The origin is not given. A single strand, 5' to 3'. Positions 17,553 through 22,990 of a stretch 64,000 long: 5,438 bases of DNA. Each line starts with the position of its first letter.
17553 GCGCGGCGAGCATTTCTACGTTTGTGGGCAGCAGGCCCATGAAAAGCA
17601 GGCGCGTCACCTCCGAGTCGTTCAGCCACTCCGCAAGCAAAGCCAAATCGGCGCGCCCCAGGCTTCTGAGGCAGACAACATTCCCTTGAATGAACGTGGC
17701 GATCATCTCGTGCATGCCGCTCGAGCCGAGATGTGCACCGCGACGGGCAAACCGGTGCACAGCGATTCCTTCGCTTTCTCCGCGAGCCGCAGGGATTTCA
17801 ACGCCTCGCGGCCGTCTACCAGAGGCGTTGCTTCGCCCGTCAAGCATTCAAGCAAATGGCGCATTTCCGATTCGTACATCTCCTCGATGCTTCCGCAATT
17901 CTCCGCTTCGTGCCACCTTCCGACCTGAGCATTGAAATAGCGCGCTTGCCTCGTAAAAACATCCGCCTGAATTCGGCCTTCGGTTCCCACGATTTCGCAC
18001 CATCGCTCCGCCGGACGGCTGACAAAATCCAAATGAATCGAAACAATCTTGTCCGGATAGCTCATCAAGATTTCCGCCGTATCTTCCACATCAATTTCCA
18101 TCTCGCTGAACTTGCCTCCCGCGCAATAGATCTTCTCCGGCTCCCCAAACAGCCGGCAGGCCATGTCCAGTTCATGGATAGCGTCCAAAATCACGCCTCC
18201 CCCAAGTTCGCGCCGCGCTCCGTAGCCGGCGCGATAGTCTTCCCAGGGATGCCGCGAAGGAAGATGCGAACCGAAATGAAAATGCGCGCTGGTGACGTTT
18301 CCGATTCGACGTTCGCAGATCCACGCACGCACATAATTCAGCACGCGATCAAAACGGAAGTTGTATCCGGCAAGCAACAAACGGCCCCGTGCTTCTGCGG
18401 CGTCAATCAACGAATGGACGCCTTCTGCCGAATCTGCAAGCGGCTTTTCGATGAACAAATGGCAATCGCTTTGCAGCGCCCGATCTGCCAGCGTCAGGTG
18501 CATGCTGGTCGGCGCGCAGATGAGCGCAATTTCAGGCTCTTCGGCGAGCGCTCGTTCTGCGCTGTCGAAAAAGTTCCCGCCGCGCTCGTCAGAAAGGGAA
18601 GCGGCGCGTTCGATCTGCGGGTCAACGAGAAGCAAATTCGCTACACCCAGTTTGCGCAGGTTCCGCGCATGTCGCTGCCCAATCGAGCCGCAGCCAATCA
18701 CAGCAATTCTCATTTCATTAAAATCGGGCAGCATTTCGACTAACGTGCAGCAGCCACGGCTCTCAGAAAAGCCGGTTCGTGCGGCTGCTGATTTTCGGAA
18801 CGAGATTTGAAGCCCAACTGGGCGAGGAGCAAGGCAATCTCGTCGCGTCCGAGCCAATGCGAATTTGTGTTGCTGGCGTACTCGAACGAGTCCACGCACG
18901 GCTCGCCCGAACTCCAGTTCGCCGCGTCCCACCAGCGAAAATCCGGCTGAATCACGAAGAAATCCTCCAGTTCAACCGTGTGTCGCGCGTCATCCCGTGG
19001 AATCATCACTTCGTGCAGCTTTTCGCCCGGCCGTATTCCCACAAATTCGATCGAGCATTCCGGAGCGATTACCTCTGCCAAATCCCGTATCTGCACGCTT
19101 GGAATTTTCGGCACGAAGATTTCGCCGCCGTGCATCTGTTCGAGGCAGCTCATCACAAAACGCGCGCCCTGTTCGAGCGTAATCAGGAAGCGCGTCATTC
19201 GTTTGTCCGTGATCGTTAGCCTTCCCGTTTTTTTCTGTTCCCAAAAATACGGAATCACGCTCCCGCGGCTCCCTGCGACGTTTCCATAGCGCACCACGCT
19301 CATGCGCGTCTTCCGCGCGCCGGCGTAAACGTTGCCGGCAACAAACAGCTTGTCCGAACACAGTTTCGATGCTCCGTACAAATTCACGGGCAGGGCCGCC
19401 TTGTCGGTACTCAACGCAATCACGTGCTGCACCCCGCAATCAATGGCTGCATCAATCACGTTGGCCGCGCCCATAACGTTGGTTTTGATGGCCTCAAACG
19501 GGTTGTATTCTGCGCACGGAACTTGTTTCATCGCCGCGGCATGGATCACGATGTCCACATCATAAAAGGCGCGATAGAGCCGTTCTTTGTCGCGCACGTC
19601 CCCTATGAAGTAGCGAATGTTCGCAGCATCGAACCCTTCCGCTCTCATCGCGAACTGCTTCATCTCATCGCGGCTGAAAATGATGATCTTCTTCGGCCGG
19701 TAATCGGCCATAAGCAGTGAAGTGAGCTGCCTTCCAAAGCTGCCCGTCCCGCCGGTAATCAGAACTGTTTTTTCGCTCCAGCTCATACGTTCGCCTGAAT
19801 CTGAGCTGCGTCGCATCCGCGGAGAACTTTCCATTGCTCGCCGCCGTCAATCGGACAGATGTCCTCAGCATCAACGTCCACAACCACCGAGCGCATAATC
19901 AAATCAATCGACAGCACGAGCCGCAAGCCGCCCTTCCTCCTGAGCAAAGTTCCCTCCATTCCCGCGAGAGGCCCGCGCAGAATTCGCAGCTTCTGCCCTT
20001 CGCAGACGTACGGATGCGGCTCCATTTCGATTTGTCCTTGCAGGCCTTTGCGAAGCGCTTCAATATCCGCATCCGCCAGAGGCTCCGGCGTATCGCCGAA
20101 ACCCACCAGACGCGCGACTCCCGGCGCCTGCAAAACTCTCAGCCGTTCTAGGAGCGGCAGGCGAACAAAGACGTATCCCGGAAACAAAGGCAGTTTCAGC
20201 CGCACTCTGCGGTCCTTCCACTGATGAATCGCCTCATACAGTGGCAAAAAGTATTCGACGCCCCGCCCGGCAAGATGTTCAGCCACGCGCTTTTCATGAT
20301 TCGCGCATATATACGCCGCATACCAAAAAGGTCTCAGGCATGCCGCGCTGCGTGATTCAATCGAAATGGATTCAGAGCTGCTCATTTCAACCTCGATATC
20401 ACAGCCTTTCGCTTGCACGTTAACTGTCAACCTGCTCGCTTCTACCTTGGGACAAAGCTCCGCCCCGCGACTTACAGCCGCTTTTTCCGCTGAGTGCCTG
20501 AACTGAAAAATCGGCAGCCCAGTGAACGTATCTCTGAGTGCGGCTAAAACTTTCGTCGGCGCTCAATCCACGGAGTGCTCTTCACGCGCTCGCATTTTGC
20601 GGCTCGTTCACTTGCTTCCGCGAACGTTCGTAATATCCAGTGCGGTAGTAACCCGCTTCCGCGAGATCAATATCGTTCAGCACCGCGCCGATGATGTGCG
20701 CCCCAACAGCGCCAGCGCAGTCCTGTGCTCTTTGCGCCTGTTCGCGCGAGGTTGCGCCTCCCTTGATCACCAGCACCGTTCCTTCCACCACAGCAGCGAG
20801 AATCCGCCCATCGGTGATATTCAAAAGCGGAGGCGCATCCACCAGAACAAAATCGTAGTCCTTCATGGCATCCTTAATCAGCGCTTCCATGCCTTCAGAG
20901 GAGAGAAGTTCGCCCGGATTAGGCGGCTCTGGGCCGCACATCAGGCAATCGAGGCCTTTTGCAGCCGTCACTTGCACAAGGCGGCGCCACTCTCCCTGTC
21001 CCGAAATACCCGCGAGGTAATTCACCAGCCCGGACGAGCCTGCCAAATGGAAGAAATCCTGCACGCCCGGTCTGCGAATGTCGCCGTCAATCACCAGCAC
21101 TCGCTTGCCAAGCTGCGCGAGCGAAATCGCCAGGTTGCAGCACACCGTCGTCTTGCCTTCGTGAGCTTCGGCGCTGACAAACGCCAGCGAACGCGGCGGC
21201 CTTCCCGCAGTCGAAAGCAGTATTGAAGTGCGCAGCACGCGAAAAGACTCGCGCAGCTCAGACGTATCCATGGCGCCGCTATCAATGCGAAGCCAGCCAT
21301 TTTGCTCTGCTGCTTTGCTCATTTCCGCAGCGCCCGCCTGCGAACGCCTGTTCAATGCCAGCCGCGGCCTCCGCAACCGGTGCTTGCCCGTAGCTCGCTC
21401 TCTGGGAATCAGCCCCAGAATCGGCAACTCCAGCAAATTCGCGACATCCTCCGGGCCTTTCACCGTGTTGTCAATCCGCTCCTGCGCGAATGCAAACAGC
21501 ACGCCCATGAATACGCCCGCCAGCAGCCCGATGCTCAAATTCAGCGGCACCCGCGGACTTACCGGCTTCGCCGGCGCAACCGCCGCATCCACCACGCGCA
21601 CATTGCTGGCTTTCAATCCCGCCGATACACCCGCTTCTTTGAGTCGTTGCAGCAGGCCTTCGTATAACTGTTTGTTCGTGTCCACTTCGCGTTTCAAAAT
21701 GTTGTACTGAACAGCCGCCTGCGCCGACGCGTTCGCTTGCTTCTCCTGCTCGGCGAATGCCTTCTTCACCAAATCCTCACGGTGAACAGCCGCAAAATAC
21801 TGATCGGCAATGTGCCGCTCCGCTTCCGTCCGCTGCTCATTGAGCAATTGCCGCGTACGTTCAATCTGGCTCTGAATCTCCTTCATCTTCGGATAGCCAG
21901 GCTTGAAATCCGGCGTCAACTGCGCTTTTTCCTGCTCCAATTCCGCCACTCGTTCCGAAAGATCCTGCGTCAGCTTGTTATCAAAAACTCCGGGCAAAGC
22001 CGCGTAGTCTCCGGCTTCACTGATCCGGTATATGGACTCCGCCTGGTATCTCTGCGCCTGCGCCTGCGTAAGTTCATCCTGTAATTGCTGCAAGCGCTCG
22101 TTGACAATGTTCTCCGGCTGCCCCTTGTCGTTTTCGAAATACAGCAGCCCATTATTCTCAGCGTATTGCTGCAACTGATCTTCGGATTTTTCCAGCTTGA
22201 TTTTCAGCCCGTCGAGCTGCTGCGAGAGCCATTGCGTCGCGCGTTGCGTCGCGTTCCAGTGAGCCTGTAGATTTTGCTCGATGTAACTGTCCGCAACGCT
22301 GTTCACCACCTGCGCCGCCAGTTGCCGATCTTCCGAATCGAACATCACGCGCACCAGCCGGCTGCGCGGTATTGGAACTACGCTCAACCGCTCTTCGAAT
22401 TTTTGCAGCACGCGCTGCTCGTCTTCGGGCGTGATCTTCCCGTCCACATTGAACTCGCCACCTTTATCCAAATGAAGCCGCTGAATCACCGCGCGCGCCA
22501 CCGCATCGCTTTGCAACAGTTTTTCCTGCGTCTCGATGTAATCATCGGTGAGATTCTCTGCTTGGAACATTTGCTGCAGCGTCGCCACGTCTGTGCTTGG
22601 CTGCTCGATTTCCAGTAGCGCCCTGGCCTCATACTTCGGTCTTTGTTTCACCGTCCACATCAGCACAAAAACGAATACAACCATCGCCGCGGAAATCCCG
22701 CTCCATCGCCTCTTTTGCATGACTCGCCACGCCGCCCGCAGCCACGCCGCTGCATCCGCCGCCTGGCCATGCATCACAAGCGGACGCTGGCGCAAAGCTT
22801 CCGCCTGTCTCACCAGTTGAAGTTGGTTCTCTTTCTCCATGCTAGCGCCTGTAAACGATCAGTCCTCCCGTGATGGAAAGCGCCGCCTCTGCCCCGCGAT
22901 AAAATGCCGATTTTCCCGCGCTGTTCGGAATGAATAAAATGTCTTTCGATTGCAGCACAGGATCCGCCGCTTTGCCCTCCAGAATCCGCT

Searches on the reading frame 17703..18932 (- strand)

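Call 30: search_protein_families(library=pfam, proteins=[window:17703-18932:-], max_evalue=0.0001)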
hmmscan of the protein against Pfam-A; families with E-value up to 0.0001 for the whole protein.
window:17703-18932:- (409 aa): 5 families
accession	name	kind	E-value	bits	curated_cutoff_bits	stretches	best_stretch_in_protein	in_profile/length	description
PF22725.1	GFO_IDH_MocA_C3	-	1.7e-20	73.7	27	1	200-321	3-123/124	GFO/IDH/MocA C-terminal domain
PF02894.22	GFO_IDH_MocA_C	-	2.5e-20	73.7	22.9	1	205-398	4-217/218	Oxidoreductase family, C-terminal alpha/beta domain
PF01408.29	GFO_IDH_MocA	-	1.2e-19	71.5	24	1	74-190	1-120/120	Oxidoreductase family, NAD-binding Rossmann fold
PF03807.23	F420_oxidored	-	6.5e-06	27.1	21.6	1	75-152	1-79/94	NADP oxidoreductase coenzyme F420-dependent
PF00899.27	ThiF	-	8.1e-05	22.3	28.1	0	71-105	18-52/238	ThiF family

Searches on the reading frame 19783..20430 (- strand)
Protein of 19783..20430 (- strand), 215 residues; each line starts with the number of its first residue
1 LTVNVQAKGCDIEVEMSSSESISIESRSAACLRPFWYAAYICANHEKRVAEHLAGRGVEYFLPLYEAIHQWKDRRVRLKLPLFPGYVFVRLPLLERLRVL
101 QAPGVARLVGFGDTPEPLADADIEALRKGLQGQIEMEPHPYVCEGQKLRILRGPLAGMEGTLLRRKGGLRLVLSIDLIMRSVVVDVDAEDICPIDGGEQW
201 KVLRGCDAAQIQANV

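Call 30: search_protein_families(library=pfam, proteins=[window:19783-20430:-], max_evalue=0.0001)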
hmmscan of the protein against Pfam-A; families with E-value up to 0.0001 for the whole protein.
window:19783-20430:- (215 aa): 1 family
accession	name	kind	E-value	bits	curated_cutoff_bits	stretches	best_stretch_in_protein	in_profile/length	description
PF02357.24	NusG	-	1.8e-17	64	22.2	1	36-127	3-93/93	Transcription termination factor nusG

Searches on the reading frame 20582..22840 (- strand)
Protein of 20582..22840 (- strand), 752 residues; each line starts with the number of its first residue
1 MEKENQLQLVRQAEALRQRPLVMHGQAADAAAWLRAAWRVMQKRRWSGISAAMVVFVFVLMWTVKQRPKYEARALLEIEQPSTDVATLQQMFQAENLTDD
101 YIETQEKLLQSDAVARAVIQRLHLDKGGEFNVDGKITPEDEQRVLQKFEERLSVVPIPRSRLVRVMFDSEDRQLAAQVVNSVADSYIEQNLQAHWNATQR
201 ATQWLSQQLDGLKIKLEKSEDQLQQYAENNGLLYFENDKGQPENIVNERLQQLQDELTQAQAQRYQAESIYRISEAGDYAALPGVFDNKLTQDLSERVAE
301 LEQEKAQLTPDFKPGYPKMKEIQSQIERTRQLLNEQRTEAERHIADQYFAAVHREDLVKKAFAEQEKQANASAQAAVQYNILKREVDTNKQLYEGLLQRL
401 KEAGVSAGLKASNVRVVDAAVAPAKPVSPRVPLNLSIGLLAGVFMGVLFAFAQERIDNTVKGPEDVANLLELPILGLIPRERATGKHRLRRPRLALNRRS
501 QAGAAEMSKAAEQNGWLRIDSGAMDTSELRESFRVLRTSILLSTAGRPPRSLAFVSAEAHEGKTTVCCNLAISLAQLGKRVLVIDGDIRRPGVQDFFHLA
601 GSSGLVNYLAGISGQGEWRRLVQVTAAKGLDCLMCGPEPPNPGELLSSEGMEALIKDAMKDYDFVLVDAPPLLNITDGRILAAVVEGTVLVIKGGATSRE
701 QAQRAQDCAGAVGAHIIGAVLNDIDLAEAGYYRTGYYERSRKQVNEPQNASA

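Call 30: search_protein_families(library=pfam, proteins=[window:20582-22840:-], max_evalue=0.0001)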
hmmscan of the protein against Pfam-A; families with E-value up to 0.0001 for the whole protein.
window:20582-22840:- (752 aa): 5 families
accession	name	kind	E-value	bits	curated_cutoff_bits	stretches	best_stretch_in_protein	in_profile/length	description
PF13807.11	GNVR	-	3.9e-17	62.4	27.7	1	382-454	9-81/82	G-rich domain on putative tyrosine kinase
PF13614.12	AAA_31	-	4.5e-11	43.4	27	1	562-588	14-40/177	AAA domain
PF01656.29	CbiA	-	5.5e-09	36.5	25.4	1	553-701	2-54/125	CobQ/CobB/MinD/ParA nucleotide binding domain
PF10609.15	ParA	-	3.7e-07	30.2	27.1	1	560-722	14-173/246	NUBPL iron-transfer P-loop NTPase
PF02706.20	Wzz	-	7.6e-05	23.4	25.5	1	38-121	9-90/91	Chain length determinant protein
